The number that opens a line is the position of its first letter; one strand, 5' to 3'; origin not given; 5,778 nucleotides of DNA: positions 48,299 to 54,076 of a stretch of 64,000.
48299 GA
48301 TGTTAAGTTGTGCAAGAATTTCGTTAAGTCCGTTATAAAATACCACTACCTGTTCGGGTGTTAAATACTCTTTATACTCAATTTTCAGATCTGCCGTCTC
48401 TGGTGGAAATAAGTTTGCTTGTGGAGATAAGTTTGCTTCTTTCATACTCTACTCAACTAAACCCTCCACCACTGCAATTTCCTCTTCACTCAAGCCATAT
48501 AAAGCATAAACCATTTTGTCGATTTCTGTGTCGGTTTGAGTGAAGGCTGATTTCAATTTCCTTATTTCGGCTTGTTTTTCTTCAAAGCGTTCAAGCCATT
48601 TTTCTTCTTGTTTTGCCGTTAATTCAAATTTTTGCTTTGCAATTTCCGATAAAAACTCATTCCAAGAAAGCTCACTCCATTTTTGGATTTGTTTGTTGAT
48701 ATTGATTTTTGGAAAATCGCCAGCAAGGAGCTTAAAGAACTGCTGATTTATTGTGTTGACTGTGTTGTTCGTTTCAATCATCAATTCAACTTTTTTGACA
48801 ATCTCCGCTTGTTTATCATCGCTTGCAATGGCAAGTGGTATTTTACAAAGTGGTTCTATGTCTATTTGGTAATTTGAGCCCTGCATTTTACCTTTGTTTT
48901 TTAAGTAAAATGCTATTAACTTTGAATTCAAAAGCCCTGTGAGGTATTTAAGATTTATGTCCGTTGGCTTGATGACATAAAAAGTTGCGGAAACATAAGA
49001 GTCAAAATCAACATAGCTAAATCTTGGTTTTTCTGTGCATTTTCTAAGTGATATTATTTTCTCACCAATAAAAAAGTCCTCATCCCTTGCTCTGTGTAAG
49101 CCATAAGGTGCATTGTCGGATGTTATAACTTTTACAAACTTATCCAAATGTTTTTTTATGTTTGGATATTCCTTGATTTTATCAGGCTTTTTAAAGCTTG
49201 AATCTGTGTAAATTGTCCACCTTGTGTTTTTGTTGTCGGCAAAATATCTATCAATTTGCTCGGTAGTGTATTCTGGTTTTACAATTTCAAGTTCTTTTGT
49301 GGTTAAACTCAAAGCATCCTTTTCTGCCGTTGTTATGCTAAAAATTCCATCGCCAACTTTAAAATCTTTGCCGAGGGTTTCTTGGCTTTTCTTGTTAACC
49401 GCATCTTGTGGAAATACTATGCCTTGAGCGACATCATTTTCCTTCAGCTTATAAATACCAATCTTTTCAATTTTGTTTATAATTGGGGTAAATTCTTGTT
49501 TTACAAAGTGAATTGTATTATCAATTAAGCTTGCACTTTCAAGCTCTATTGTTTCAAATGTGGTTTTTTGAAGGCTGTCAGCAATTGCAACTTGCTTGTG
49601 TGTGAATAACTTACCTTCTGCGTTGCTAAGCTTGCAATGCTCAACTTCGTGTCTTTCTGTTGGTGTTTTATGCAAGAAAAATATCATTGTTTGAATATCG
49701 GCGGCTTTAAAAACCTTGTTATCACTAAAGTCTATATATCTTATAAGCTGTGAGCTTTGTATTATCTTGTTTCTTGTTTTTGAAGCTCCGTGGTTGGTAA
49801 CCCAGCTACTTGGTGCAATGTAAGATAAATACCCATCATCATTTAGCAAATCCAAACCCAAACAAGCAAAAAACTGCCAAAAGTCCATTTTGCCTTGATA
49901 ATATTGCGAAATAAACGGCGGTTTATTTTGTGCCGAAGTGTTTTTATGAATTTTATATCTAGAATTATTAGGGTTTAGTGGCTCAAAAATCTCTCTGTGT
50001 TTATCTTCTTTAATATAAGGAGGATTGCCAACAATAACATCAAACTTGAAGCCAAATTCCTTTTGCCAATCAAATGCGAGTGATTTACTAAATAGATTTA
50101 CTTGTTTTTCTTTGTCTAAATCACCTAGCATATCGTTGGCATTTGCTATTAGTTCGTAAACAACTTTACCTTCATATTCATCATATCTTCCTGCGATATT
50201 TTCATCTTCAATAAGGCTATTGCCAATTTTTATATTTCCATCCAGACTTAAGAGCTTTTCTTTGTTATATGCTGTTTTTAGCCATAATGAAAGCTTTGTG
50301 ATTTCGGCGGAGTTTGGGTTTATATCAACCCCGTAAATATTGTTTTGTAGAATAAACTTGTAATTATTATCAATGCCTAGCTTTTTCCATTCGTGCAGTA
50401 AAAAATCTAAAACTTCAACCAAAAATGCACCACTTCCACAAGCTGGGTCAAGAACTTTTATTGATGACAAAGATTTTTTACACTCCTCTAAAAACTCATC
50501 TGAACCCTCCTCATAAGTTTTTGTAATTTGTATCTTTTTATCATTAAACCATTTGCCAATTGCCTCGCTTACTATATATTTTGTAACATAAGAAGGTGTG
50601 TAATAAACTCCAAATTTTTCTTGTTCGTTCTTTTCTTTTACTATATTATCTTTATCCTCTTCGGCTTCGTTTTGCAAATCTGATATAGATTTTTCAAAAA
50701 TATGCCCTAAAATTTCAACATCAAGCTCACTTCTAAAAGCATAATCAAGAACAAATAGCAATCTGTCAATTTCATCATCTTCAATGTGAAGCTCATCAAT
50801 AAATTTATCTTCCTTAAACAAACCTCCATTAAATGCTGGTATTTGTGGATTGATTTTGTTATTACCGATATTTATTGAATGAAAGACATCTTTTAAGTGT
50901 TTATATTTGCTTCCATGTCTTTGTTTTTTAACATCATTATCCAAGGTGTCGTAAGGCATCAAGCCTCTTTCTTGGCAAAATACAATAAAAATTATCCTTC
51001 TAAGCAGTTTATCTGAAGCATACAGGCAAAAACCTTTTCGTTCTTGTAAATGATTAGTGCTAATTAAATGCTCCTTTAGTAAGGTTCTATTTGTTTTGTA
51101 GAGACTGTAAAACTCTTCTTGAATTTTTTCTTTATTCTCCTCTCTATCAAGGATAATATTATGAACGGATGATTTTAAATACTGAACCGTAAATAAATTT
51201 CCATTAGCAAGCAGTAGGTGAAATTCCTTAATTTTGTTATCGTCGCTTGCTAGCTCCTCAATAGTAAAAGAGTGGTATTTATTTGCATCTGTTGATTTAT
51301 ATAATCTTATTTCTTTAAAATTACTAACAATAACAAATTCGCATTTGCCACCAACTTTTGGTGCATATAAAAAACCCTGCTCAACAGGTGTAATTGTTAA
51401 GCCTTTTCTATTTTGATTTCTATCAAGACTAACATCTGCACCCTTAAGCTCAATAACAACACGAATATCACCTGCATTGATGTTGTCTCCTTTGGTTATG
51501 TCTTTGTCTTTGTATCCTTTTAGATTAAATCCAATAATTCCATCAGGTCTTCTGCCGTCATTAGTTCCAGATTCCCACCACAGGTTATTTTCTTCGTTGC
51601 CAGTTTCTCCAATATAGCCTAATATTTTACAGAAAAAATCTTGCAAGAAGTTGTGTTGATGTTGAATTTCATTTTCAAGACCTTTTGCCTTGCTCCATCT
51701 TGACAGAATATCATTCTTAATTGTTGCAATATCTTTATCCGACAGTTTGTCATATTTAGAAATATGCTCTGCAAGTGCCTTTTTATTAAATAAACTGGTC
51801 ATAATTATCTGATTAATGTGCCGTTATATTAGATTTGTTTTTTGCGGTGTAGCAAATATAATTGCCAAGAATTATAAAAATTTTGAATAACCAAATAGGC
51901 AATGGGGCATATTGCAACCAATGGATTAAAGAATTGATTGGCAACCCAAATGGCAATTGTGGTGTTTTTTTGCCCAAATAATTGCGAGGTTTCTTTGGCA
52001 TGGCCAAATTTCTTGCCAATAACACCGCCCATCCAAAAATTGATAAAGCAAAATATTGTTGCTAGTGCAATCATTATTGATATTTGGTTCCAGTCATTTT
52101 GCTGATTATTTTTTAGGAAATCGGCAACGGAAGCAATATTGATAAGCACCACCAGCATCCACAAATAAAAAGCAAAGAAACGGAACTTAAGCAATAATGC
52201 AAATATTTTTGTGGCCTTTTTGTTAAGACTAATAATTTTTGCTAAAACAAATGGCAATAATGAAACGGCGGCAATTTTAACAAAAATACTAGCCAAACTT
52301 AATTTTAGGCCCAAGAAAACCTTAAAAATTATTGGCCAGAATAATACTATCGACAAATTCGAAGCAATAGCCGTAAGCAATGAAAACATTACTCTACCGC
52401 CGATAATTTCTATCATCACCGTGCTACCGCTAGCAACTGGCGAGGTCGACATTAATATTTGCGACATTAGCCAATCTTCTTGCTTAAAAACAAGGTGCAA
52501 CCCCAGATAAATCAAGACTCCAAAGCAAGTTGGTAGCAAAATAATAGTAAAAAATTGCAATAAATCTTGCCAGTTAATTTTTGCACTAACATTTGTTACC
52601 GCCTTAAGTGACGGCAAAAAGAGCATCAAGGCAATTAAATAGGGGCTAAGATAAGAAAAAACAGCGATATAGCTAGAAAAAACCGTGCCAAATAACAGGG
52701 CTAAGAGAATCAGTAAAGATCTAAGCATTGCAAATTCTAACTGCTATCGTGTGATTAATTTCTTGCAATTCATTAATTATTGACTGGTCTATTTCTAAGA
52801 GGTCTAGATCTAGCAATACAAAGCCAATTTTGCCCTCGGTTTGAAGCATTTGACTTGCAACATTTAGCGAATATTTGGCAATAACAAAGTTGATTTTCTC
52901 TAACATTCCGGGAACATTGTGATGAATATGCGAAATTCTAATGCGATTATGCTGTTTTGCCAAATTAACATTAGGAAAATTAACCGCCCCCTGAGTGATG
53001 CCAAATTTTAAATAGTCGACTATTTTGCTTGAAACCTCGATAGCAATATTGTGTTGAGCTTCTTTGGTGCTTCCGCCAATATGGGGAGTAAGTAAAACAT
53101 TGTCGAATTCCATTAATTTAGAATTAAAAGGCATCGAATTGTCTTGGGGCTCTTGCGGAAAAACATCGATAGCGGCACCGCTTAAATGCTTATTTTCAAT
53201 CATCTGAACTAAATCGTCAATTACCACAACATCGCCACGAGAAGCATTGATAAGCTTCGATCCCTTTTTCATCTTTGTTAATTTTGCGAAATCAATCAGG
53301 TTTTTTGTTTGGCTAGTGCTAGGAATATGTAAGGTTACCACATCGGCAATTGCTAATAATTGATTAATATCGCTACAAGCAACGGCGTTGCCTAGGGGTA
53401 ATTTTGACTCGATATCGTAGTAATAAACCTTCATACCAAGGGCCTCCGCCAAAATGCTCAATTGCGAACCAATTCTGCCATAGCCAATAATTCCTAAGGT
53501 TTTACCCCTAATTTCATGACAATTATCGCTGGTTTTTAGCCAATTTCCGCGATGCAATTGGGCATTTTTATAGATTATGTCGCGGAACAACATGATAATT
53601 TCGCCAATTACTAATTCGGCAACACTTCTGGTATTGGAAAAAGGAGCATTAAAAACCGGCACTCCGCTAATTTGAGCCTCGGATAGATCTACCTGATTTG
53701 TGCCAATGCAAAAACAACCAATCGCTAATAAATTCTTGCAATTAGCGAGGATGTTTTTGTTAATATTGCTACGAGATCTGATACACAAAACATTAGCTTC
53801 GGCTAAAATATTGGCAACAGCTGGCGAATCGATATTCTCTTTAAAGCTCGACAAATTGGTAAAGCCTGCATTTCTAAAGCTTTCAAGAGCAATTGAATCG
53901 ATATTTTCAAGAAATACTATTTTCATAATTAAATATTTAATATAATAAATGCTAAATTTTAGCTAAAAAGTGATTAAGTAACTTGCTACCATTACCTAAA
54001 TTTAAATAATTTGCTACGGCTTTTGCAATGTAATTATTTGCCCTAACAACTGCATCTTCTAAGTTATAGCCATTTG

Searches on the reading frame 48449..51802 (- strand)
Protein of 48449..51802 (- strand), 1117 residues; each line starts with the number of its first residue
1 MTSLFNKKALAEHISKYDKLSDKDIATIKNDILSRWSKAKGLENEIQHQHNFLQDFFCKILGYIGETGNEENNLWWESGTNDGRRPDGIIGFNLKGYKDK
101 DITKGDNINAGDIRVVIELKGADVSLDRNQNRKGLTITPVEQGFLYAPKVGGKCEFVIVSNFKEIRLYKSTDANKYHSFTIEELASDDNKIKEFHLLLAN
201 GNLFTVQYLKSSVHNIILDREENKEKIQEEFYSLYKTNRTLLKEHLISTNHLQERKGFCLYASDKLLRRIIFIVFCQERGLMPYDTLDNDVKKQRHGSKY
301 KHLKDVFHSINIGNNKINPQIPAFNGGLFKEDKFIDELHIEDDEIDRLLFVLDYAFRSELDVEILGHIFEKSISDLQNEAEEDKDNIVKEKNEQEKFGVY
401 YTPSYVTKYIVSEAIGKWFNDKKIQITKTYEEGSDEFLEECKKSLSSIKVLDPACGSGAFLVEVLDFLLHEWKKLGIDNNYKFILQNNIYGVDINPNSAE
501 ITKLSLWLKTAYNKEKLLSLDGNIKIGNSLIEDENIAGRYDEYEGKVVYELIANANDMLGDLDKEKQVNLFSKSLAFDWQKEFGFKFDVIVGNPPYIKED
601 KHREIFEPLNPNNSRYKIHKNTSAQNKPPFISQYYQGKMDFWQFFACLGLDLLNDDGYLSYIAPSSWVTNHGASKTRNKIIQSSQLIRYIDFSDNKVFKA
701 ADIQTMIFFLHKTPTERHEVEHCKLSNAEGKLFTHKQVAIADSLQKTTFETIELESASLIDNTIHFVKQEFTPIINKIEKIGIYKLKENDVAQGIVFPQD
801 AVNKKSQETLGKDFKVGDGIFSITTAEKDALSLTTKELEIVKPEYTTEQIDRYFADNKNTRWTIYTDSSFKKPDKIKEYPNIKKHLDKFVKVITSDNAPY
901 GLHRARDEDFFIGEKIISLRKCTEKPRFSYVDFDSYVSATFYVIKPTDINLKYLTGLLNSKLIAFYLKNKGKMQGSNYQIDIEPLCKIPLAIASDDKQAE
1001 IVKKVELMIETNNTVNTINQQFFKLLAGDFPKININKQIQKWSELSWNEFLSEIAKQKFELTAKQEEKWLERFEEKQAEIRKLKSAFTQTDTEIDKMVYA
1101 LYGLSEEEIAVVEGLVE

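Call 19: search_protein_families(library=pfam, proteins=[window:48449-51802:-])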
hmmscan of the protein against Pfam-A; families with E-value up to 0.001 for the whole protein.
window:48449-51802:- (1117 aa): 6 families
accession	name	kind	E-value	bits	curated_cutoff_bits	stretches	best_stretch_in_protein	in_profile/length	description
PF07669.17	Eco57I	-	1.9e-33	116.4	25.3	1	487-698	1-171/171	Eco57I restriction-modification methylase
PF02384.22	N6_Mtase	-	5.5e-13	49.4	20.4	2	392-534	20-119/311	N-6 DNA Methylase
PF12950.13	TaqI_C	-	2.6e-11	44.2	26.5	1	903-990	29-118/118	TaqI-like C-terminal specificity domain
PF20473.4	MmeI_Mtase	-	2.9e-11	43.5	27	1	435-601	8-150/259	MmeI, DNA-methyltransferase domain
PF20464.3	MmeI_N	-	0.00016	22.5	27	1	32-187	6-140/181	MmeI, N-terminal domain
PF20465.4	MmeI_hel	-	0.00054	21.1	27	0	265-329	5-75/75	MmeI, helicase spacer domain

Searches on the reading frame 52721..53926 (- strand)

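Call 20: search_protein_families(library=pfam, proteins=[window:52721-53926:-])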
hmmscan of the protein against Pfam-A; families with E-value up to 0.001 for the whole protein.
window:52721-53926:- (401 aa): 4 families
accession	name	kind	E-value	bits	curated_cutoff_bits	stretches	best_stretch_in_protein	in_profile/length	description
PF02826.25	2-Hacid_dh_C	-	2.9e-49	167.3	25.1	1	109-284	3-178/178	D-isomer specific 2-hydroxyacid dehydrogenase, NAD binding domain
PF00389.36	2-Hacid_dh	-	1.5e-28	99.5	24.6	1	3-316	1-134/134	D-isomer specific 2-hydroxyacid dehydrogenase, catalytic domain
PF22629.2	ACT_AHAS_ss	-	2.1e-08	34.7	27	1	331-394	1-66/67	AHAS small subunit-like ACT domain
PF03446.21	NAD_binding_2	-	0.00014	22.4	21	1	144-246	2-110/161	NAD binding domain of 6-phosphogluconate dehydrogenase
